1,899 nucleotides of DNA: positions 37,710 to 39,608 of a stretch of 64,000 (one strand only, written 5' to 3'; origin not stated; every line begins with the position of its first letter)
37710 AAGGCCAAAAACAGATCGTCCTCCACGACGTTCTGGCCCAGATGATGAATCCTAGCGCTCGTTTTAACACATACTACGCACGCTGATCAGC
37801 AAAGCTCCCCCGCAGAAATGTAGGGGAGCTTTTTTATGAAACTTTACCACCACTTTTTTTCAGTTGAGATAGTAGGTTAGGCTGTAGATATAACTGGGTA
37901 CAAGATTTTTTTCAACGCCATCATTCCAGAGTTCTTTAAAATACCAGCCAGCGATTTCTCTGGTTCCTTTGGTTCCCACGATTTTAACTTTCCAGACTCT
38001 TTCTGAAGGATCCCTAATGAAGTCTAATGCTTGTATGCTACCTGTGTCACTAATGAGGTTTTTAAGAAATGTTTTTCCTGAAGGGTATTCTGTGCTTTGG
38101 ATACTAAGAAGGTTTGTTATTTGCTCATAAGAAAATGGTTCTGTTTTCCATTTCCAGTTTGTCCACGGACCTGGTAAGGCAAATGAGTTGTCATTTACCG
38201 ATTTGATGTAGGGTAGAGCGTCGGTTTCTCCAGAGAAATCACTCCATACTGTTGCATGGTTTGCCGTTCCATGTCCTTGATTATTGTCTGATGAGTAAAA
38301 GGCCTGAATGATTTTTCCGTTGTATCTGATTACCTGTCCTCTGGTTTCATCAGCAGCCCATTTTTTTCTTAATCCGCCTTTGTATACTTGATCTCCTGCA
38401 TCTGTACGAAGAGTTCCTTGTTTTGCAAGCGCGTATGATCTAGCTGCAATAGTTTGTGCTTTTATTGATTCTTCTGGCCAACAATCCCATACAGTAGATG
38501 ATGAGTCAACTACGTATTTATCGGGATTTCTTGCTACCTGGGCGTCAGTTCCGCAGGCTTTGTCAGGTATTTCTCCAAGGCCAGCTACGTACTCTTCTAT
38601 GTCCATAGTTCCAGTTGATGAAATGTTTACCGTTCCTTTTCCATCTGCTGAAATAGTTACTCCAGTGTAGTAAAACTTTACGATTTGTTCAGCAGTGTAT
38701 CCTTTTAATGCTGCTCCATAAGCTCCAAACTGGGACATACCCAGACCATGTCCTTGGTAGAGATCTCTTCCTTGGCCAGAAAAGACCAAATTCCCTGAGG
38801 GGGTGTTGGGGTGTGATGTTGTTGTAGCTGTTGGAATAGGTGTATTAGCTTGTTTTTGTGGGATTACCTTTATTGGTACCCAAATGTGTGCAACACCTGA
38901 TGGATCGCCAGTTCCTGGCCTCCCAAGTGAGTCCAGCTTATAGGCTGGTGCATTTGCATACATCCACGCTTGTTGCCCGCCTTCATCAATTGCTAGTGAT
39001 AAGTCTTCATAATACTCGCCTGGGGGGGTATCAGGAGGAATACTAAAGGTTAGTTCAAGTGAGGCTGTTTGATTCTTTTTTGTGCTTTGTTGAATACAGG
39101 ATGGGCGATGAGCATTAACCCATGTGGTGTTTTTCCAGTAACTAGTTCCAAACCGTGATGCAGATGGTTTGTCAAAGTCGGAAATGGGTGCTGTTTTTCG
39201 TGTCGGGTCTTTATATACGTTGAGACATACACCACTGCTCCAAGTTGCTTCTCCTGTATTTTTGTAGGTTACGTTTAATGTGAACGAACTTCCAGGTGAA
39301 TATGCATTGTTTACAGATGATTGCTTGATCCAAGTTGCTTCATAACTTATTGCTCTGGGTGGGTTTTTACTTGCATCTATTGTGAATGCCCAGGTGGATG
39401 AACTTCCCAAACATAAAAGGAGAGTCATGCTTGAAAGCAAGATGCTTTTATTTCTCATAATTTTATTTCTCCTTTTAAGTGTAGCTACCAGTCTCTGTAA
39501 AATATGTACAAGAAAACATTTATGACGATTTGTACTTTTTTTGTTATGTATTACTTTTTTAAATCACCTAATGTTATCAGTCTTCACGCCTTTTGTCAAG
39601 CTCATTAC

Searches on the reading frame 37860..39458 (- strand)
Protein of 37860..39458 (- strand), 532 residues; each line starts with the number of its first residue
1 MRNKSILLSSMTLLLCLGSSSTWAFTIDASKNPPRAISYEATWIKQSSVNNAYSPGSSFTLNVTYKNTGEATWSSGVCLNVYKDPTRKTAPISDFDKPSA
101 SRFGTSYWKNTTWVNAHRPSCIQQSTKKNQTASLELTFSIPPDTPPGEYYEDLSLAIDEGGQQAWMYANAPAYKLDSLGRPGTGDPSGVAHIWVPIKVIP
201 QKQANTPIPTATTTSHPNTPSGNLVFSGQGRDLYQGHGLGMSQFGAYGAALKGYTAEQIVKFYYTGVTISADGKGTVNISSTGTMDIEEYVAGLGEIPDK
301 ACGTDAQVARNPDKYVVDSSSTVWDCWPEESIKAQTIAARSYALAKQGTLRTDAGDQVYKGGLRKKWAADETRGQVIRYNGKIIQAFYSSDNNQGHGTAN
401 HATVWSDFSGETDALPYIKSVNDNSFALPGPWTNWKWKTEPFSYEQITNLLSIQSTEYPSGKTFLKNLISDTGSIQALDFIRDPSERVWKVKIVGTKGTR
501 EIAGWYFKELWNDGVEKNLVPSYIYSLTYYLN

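Call 7: search_protein_families(library=pfam, proteins=[window:37860-39458:-], max_evalue=0.001)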
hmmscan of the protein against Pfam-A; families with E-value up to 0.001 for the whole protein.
window:37860-39458:- (532 aa): 1 family
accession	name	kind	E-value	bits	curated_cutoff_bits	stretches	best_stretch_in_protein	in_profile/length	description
PF08486.15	SpoIID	-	6.3e-09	36.8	23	1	325-379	27-97/97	Stage II sporulation protein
